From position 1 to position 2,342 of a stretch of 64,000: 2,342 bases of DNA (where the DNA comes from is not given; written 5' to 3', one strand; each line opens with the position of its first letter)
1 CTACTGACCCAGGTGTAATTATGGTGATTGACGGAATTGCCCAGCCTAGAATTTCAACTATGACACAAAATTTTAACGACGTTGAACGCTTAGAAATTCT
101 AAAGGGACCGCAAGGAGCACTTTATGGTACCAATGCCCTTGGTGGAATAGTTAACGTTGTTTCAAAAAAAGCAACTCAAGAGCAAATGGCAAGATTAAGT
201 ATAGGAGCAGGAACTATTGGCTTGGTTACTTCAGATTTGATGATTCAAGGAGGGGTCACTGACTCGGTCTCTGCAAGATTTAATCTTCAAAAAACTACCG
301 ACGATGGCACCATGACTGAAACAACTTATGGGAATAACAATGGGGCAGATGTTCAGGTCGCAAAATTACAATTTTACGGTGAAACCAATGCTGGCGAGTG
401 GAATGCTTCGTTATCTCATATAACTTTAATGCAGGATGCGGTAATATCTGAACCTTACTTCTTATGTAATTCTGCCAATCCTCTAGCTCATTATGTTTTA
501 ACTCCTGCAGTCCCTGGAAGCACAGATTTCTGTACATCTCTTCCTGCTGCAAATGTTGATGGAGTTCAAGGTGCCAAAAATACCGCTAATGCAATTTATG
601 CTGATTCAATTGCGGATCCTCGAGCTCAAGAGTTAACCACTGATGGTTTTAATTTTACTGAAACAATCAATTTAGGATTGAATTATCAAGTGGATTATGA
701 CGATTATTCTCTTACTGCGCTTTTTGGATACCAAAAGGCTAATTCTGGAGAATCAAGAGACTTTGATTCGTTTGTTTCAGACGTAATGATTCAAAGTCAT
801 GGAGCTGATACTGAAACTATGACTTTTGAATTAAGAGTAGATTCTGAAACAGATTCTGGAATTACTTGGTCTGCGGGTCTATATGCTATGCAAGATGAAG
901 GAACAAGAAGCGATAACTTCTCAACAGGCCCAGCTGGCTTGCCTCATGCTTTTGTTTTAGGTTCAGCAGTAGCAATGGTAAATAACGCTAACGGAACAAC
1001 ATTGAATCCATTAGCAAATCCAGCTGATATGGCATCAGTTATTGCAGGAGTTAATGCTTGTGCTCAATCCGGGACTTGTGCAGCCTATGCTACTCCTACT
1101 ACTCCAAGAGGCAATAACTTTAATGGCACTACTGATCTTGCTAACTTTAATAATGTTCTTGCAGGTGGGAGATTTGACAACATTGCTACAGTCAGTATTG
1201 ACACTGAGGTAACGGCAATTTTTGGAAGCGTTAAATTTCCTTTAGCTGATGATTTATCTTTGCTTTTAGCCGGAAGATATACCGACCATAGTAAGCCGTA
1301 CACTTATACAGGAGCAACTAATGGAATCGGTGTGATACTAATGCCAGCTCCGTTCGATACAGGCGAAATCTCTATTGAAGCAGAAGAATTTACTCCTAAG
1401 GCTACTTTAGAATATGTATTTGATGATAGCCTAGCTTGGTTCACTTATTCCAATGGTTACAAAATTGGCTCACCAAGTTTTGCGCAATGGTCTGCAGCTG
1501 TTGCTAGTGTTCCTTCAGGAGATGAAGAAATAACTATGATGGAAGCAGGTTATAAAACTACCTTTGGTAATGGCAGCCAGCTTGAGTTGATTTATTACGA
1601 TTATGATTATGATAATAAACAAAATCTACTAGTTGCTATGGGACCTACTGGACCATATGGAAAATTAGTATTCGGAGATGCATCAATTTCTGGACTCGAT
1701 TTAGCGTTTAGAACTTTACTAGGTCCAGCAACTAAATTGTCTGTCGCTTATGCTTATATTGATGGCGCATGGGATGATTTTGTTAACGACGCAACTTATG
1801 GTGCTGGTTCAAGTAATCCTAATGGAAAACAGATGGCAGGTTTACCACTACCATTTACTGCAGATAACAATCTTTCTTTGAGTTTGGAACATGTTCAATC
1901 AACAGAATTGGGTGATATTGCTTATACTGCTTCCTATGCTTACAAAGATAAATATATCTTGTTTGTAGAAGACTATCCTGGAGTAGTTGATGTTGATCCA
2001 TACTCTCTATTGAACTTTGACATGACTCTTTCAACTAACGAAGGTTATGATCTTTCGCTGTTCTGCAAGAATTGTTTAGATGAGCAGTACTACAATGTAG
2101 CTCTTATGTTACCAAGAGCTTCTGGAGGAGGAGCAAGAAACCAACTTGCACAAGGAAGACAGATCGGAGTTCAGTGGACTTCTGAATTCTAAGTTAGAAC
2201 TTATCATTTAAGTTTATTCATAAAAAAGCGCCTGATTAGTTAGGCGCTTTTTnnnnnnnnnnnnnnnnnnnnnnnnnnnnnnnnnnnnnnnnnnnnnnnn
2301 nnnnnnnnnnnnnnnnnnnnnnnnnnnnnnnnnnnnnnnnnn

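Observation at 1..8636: Candidate uptake-and-desulfation locus: two TonB-dependent receptors, wHTH regulator, anchored sulfatase, VTT/DedA protein and Met/His-rich OM barrel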

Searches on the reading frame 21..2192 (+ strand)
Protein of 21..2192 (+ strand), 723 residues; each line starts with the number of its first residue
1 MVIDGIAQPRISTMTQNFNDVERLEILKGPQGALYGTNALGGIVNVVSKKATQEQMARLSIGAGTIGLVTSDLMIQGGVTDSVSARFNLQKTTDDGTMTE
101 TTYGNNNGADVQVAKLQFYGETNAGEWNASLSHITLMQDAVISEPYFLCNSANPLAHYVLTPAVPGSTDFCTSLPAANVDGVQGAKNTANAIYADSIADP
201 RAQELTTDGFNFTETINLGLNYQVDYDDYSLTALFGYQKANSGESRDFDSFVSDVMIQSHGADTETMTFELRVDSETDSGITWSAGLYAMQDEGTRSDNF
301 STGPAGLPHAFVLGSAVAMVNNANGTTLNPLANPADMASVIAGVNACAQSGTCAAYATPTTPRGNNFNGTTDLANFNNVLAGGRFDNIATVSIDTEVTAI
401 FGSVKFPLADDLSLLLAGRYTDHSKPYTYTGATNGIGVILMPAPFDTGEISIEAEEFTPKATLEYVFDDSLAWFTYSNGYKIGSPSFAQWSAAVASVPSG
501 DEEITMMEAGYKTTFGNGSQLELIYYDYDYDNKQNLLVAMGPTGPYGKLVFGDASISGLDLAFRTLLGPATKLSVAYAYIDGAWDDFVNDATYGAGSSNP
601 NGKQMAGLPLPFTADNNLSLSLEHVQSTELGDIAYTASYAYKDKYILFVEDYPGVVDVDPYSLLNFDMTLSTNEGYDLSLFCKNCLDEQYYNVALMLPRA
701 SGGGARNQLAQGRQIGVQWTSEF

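Call 3: search_protein_families(library=pfam, proteins=[window:21-2192:+], max_evalue=0.01)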
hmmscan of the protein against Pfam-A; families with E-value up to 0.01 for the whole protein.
window:21-2192:+ (723 aa): 1 family
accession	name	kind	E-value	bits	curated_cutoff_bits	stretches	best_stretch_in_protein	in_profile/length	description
PF07715.20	Plug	-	6.1e-07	30.4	23.9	1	2-43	61-107/107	TonB-dependent Receptor Plug Domain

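Call 4: search_protein_families(library=ncbifam, proteins=[window:21-2192:+], max_evalue=0.01)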
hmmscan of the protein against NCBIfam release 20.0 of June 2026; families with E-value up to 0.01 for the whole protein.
window:21-2192:+ (723 aa): 29 families (the best 25 are shown)
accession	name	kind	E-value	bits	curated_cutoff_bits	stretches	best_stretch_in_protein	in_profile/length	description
TIGR01783.1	TonB-siderophor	subfamily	1.6e-21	76.7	223.5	2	3-109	62-170/649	TonB-dependent siderophore receptor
TIGR01785.1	TonB-hemin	subfamily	4.4e-12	45.3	316.85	1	1-51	74-131/677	TonB-dependent heme/hemoglobin receptor family protein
TIGR01779.1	TonB-B12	equivalog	4.6e-12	45.3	599.7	1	17-108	117-213/614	TonB-dependent vitamin B12 receptor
NF041535.1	TonB_rec_PqqU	equivalog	1.1e-10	40.5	1200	1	16-111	98-191/676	TonB-dependent receptor PqqU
NF007465.0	PRK10044.1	equivalog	1.5e-10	39.9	803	1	21-82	159-220/726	ferrichrome porin FhuA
NF053590.1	TonB_dep_TOL0244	equivalog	2.3e-10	39.8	645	1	18-115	109-203/604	TOL_0244 family TonB-dependent receptor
NF050067.1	TonBEntbctnRecCfrA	equivalog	1.3e-09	36.9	1200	1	18-60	127-169/698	TonB-dependent ferric enterobactin receptor CfrA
NF010048.1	PRK13524.1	subfamily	4.2e-09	35.4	493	1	20-98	147-233/744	FepA family TonB-dependent siderophore receptor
NF010651.0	PRK14050.1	equivalog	6.8e-09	34.4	884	1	21-89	158-226/730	TonB-dependent siderophore receptor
NF010051.0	PRK13528.1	subfamily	1.5e-08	33.3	583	1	19-62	142-185/727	FepA family TonB-dependent siderophore receptor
TIGR01786.1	TonB-hemlactrns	subfamily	4.3e-08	32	323.75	1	1-51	76-136/719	TonB-dependent hemoglobin/transferrin/lactoferrin family receptor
NF010010.0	PRK13483.1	equivalog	6.6e-08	31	927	1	18-62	132-176/660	ligand-gated channel protein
NF047944.1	FoxamRcptFoxA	equivalog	2.4e-07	29.5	1300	1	21-90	135-204/697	ferrioxamine B receptor FoxA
NF007478.2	PRK10064.1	equivalog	2.9e-07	29.1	745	1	20-61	129-170/663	catecholate siderophore receptor CirA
NF010038.0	PRK13513.1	equivalog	3.1e-07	29.3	942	1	19-61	135-177/659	ligand-gated channel protein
TIGR04056.1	OMP_RagA_SusC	subfamily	5.9e-06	24.9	368.25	1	2-64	157-218/981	SusC/RagA family TonB-linked outer membrane protein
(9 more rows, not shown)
